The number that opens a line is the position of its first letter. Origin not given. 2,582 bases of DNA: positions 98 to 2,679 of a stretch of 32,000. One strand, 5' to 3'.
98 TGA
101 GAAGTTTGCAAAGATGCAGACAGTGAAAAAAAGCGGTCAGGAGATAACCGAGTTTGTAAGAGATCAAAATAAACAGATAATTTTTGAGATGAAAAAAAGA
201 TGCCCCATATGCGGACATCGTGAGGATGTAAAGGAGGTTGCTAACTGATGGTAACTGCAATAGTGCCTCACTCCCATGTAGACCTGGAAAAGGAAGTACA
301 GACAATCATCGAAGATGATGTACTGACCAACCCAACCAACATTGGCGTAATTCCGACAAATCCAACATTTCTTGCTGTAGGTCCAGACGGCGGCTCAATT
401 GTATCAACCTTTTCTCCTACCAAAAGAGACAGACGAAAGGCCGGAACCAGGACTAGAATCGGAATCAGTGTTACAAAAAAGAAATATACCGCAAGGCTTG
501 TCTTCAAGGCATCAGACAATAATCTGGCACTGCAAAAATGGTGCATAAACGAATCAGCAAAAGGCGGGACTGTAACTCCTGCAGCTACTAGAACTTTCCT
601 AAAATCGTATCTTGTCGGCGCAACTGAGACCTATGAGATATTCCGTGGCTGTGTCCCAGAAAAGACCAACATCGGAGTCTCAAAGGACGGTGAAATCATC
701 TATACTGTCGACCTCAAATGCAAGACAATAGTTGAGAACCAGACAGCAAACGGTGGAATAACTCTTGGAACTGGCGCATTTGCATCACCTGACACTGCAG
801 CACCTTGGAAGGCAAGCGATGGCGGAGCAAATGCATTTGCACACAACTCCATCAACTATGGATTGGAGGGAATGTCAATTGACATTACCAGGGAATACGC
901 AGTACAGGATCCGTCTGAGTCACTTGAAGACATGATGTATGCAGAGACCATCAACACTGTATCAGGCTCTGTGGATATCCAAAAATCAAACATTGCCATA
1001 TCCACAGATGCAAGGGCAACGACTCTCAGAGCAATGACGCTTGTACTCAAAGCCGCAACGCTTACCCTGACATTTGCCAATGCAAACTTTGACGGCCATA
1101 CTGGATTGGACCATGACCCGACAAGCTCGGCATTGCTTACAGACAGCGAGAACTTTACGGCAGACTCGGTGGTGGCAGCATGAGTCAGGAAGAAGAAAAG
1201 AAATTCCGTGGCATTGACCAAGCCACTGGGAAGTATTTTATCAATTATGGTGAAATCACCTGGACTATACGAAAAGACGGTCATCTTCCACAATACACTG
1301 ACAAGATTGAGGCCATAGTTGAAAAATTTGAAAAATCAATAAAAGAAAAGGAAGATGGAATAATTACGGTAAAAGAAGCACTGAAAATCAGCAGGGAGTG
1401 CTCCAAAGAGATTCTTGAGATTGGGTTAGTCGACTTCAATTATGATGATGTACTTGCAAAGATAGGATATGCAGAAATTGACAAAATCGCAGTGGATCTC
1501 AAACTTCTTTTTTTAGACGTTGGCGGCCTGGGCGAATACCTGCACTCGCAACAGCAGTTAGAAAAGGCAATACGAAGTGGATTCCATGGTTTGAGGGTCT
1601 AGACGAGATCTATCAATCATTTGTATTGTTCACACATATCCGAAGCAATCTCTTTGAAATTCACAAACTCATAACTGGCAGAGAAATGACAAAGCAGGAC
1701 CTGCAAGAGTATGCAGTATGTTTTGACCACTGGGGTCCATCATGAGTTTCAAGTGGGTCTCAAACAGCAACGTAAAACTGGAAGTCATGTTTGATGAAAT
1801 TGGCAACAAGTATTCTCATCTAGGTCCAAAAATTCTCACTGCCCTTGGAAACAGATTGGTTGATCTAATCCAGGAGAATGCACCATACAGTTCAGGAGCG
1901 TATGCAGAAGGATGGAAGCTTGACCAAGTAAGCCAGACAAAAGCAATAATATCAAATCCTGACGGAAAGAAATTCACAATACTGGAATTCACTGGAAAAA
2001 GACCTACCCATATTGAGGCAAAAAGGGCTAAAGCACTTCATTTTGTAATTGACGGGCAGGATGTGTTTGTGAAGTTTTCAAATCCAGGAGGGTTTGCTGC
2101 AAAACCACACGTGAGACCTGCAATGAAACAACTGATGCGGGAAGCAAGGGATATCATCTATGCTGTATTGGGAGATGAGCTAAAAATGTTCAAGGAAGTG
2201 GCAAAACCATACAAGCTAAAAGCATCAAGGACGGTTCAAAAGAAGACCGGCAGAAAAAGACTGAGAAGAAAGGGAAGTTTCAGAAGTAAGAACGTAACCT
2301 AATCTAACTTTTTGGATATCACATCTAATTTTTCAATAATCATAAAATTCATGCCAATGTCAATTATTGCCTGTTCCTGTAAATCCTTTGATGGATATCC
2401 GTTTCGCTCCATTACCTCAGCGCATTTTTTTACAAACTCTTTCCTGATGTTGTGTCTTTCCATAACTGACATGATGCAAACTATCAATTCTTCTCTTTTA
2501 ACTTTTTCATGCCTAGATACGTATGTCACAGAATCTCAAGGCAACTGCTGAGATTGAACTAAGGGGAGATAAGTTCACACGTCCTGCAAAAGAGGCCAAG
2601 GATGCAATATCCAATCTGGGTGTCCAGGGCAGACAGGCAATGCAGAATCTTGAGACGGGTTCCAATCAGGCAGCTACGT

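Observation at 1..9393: Head-tail virus tail module integrated beside core genes of a Nitrosopumilales-like archaeon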

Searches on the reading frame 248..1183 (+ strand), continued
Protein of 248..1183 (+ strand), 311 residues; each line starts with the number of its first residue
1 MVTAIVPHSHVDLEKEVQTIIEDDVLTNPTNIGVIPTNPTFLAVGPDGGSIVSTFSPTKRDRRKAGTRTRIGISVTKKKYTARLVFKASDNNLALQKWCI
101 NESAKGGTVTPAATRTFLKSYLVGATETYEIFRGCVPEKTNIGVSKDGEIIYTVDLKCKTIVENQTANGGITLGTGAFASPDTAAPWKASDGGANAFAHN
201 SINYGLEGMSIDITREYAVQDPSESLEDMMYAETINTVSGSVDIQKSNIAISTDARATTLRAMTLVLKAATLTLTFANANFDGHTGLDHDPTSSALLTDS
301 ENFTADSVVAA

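Call 61: predict_structure(alignment_id=A1)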
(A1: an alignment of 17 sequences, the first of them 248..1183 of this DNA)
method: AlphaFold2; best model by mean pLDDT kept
length: 311 residues; sequences in the alignment: 17
mean_pLDDT: 70.7   pTM: 0.71
mean pLDDT of the five models: 70.7, 70.7, 70.4, 68.1, 67.3
residues with pLDDT >= 90: 7; 70-90: 167; 50-70: 109; < 50: 28
segments of 3 or more residues with pLDDT < 50: 1-5, 7-10, 182-194, 247-251
pLDDT, mean of each block of 10 residues (from residue 1): 43 69 78 80 70 78 65 69 79 82 73 82 78 89 73 87 78 67 37 49 69 82 62 79 61 60 62 78 61 64 84 76
secondary structure, 60 per line:
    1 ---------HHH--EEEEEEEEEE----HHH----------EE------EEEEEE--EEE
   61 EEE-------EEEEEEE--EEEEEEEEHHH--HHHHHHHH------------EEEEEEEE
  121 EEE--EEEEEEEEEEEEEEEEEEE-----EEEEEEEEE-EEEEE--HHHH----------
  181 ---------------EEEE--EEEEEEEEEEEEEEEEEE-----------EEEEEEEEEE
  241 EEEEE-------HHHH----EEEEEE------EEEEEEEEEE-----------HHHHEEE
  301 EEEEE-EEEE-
elements in order: E15-24 E50-55 E58-63 E71-77 E80-87 H93-100 E113-123 E126-144 E150-158 E160-164 H167-170 E196-199 E202-219 E231-245 H253-256 E261-266 E273-282 H294-297 E298-305 E307-310

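Call 64: fold_search(model_id=the predicted structure, library=pdb)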
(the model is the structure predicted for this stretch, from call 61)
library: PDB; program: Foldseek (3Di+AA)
matches with E <= 10: 365; with E <= 0.001: 12
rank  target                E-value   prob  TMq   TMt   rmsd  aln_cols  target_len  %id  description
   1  7qg9_G                7.5e-12  1.00  0.57  0.58   6.1       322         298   12  Tail tip of siphophage T5 : common core proteins (released 2022-12-21)
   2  8ed0_A                1.9e-10  1.00  0.60  0.55   7.8       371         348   10  Cryo-EM Structure of the P74-26 Tail Tube (released 2023-03-08)
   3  8hqz_L                5.2e-10  1.00  0.51  0.54   9.5       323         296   11  Baseplate of DT57C bacteriophage in the full state (released 2023-12-13)
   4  8xan_A                9.3e-10  1.00  0.63  0.64   6.3       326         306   12  Major tail protein of SH-Ab15497 (released 2024-12-11)
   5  9ioz_A                1.2e-09  1.00  0.54  0.57   7.8       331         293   10  Structure of the bacteriophage T5 tail tip complex (released 2024-09-04)
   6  9iny_A                3.4e-09  1.00  0.57  0.49   7.4       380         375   11  Structure of bacteriophage T5 tail tube (released 2024-09-04)
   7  7qg9_A                7.2e-09  1.00  0.56  0.40   7.9       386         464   10  Tail tip of siphophage T5 : common core proteins (released 2022-12-21)
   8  8hqz_p                1.2e-08  1.00  0.53  0.38   7.9       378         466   11  Baseplate of DT57C bacteriophage in the full state (released 2023-12-13)
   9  8hrg                  2.5e-08  1.00  0.49  0.42  10.8       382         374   10  Tail tube of DT57C bacteriophage in the full state (released 2023-12-13)
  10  5ngj_A                1.2e-04  1.00  0.54  0.41  13.2       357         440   10  Crystal structure of pb6, major tail tube protein of bacteriophage T5 (released 2018-01-03)
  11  9ki1_4                5.9e-04  1.00  0.27  0.63   4.7       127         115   14  Baseplate structure of Escherichia phage Mu (released 2025-02-12)
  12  5ngj_B                5.9e-04  1.00  0.51  0.39   8.0       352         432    9  Crystal structure of pb6, major tail tube protein of bacteriophage T5 (released 2018-01-03)
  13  9l0f_G                1.6e-03  0.72  0.21  0.28  18.6       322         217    9  Structure of flexible tail tube of bacteriophage T1 (released 2025-03-12)
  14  9lj8_S                3.7e-03  1.00  0.26  0.59   4.7       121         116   16  Tail structure of bacteriophage Mu in contracted state (released 2025-02-19)
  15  8vjh_J                3.9e-03  0.41  0.20  0.22  27.8       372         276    8  Cryo-EM of tail-tip of bacteriophage Chi (released 2024-10-02)
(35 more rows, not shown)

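Call 72: find_encoding_contigs(protein=P0013, flank=10000, max_places=2)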
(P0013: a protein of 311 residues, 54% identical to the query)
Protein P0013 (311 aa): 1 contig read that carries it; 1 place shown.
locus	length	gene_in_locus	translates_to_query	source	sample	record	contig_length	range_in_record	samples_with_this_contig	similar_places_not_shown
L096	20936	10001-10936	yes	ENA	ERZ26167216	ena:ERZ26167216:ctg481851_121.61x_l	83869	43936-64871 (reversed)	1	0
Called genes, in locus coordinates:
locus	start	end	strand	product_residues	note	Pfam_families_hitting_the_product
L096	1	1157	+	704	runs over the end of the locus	PF01496:V_ATPase_I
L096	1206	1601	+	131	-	-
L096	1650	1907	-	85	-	PF02148:zf-UBP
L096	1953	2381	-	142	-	-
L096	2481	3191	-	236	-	-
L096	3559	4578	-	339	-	PF01609:DDE_Tnp_1, PF13612:DDE_Tnp_1_3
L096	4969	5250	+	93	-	-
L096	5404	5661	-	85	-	-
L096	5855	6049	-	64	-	-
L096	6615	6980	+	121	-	-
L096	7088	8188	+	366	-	-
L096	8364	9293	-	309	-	PF13613:HTH_Tnp_4, PF01609:DDE_Tnp_1, PF13359:DDE_Tnp_4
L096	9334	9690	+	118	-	-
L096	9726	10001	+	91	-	-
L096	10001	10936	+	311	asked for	-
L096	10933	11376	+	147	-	-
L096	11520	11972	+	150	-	PF04883:HK97-gp10_like (weak)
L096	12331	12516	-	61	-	-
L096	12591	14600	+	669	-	-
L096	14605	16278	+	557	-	-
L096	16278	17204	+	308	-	-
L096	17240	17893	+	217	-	-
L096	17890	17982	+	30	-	-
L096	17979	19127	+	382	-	-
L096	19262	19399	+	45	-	-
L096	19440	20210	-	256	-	PF02463:SMC_N, PF00005:ABC_tran, PF13304:AAA_21 (faint)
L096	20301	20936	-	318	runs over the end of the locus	PF03966:Trm112p (faint), PF08271:Zn_Ribbon_TF, PF00382:TFIIB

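Call 90: search_protein_families(library=phrogs, proteins=[L088:955-1443:+, L088:1431-1901:+, L088:1958-2530:+, L088:3705-4274:+, L088:4508-5335:+, L088:5432-6133:+, L092:1450-2520:+, L092:3386-4012:+, L092:7108-7680:+, L092:7875-8747:+], max_evalue=0.01)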
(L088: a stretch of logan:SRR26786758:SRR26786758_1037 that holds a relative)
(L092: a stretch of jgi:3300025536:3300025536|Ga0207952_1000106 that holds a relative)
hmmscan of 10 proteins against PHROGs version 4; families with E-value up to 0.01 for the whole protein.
L088:955-1443:+ (162 aa): 0 families

L088:1431-1901:+ (156 aa): 9 families
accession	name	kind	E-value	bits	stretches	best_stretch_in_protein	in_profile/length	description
phrog_826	-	DNA, RNA and nucleotide metabolism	1.9e-39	136.9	1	5-133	67-199/281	HNH endonuclease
phrog_3593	-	DNA, RNA and nucleotide metabolism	1.1e-27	98.1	1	5-94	52-143/210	HNH endonuclease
phrog_1872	-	DNA, RNA and nucleotide metabolism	1.3e-18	68.4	1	7-99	17-117/166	endonuclease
phrog_4842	-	DNA, RNA and nucleotide metabolism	1.7e-14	54.9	1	8-84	63-140/154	HNH endonuclease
phrog_6254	-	DNA, RNA and nucleotide metabolism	3.9e-13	51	1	16-92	8-87/154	HNH endonuclease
phrog_1492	-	DNA, RNA and nucleotide metabolism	1.5e-10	41.8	1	58-135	126-206/414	HNH endonuclease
phrog_59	-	DNA, RNA and nucleotide metabolism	0.00015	22.3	1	10-92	137-236/423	HNH endonuclease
phrog_10495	-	DNA, RNA and nucleotide metabolism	0.0043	18.2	1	59-88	23-52/63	HNH endonuclease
phrog_99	-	DNA, RNA and nucleotide metabolism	0.0061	17.3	1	27-71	143-185/383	HNH endonuclease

L088:1958-2530:+ (190 aa): 0 families

L088:3705-4274:+ (189 aa): 0 families

L088:4508-5335:+ (275 aa): 0 families

L088:5432-6133:+ (233 aa): 1 family
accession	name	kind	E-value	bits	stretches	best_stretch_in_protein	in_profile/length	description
phrog_38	-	head and packaging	0.00065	19.5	1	53-189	597-715/760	terminase large subunit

L092:1450-2520:+ (356 aa): 0 families

L092:3386-4012:+ (208 aa): 0 families

L092:7108-7680:+ (190 aa): 0 families

L092:7875-8747:+ (290 aa): 0 families

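Call 97: fold_search(model_id=the predicted structure, library=viral)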
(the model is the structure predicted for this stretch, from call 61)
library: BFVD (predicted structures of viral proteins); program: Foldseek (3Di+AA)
matches with E <= 10: 906; with E <= 0.001: 76
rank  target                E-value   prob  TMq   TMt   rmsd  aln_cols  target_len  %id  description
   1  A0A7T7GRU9            1.7e-12  1.00  0.71  0.46   4.7       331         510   13  (no name in the UniProt tables at hand)
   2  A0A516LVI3            1.8e-12  1.00  0.69  0.64   5.0       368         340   12  (no name in the UniProt tables at hand)
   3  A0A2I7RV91            1.9e-12  1.00  0.63  0.51  10.0       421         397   12  (no name in the UniProt tables at hand)
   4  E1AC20                2.5e-12  1.00  0.63  0.52   9.1       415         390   12  (no name in the UniProt tables at hand)
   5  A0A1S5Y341            2.6e-12  1.00  0.70  0.71   4.7       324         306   13  Uncharacterized protein [uncultured archaeal virus]
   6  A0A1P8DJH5            8.5e-12  1.00  0.60  0.63   6.7       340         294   12  (no name in the UniProt tables at hand)
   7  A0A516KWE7            9.0e-12  1.00  0.60  0.61   6.2       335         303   12  (no name in the UniProt tables at hand)
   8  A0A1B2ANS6            2.5e-11  1.00  0.62  0.52   9.8       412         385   12  (no name in the UniProt tables at hand)
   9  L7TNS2                2.6e-11  1.00  0.69  0.64   7.2       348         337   11  Uncharacterized protein [Haloarcula vallismortis tailed virus 1]
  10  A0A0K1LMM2            2.9e-11  1.00  0.62  0.63   6.1       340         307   12  Tail subunit [Caulobacter phage Sansa]
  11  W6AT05                5.0e-11  1.00  0.62  0.60   5.9       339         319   10  (no name in the UniProt tables at hand)
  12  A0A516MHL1            5.6e-11  1.00  0.52  0.49   9.3       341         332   12  (no name in the UniProt tables at hand)
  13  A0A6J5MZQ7            6.2e-11  1.00  0.60  0.59   9.8       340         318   12  Uncharacterized protein [uncultured Caudovirales phage]
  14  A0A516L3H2            9.1e-11  1.00  0.61  0.58   6.2       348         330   12  (no name in the UniProt tables at hand)
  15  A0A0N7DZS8            1.1e-10  1.00  0.56  0.59   6.4       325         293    9  (no name in the UniProt tables at hand)
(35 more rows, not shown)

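Call 100: find_encoding_contigs(protein=P0020, flank=10000, max_places=2)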
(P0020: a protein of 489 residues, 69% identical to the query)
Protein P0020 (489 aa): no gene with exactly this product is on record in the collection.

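Call 101: search_protein_families(library=pfam, proteins=[L001:18190-19239:+, L001:19278-19958:+, L001:19955-20503:+, L001:20504-20935:-, L003:20424-20873:+, L096:17979-19127:+, L096:17240-17893:+, L005:19358-19504:+], max_evalue=0.01)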
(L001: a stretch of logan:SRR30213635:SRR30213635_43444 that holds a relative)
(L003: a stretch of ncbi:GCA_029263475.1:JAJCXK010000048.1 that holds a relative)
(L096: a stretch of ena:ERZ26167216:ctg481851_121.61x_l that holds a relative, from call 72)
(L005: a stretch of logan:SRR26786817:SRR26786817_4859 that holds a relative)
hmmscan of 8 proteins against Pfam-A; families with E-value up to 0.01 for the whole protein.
L001:18190-19239:+ (349 aa): 0 families

L001:19278-19958:+ (226 aa): 1 family
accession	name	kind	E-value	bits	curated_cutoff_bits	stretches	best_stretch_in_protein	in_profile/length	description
PF13640.12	2OG-FeII_Oxy_3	-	6.8e-13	49.8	27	1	119-222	2-97/98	2OG-Fe(II) oxygenase superfamily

L001:19955-20503:+ (182 aa): 0 families

L001:20504-20935:- (143 aa): 1 family
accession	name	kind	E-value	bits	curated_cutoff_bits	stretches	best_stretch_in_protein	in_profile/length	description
PF20254.3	DMFA2_C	-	9.1e-05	22.5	27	1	13-83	160-235/374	N,N-dimethylformamidase beta subunit-like, C-terminal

L003:20424-20873:+ (149 aa): 2 families
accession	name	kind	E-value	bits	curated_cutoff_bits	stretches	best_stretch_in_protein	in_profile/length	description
PF13392.12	HNH_3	-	7.2e-16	58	24.8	1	44-86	3-45/46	HNH endonuclease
PF05551.17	zf-His_Me_endon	-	2e-05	25.2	27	1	54-124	61-119/131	Zinc-binding loop region of homing endonuclease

L096:17979-19127:+ (382 aa): 0 families

L096:17240-17893:+ (217 aa): 1 family
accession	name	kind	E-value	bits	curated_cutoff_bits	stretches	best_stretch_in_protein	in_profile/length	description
PF12571.13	Phage_tail_fib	-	0.00025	21.5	23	1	95-179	7-87/150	Phage tail-collar fibre protein, N-terminal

L005:19358-19504:+ (48 aa): 0 families

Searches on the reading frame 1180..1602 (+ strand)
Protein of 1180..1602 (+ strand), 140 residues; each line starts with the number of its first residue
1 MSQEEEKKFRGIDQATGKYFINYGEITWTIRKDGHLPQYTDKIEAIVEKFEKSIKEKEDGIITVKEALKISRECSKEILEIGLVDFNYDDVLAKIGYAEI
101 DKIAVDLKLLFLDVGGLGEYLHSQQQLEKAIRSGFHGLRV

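Call 4: search_protein_families(library=pfam, proteins=[window:1180-1602:+], max_evalue=0.1)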
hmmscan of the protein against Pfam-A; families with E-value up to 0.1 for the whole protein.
window:1180-1602:+ (140 aa): 0 families

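Call 5: search_protein_families(library=phrogs, proteins=[window:1180-1602:+], max_evalue=0.1)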
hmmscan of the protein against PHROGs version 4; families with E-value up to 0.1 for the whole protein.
window:1180-1602:+ (140 aa): 0 families

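Call 101: search_protein_families(library=pfam, proteins=[window:1180-1602:+], max_evalue=0.01)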
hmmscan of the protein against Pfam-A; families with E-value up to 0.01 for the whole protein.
window:1180-1602:+ (140 aa): 0 families

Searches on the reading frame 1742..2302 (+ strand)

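Call 4: search_protein_families(library=pfam, proteins=[window:1742-2302:+], max_evalue=0.1)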
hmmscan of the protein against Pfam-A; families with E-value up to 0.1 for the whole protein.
window:1742-2302:+ (186 aa): 1 family
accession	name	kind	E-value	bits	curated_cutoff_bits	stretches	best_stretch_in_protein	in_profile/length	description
PF04883.17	HK97-gp10_like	-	2.5e-05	25.6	21.4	1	25-67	15-52/78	Bacteriophage HK97-gp10, putative tail-component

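Call 5: search_protein_families(library=phrogs, proteins=[window:1742-2302:+], max_evalue=0.1)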
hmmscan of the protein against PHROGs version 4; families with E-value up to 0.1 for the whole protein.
window:1742-2302:+ (186 aa): 2 families
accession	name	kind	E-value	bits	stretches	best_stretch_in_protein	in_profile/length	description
phrog_5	-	connector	4.4e-08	34.2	1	19-156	100-218/239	tail completion or Neck1 protein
phrog_16336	-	unknown function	0.043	14.8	0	39-61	84-106/223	-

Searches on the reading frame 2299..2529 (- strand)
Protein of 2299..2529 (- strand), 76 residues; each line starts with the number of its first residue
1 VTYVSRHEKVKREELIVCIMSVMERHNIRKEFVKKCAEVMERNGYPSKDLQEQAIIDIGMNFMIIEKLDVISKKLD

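Call 59: search_protein_families(library=pfam, proteins=[window:2299-2529:-], max_evalue=0.001)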
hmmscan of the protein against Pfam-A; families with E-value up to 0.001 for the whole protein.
window:2299-2529:- (76 aa): 0 families
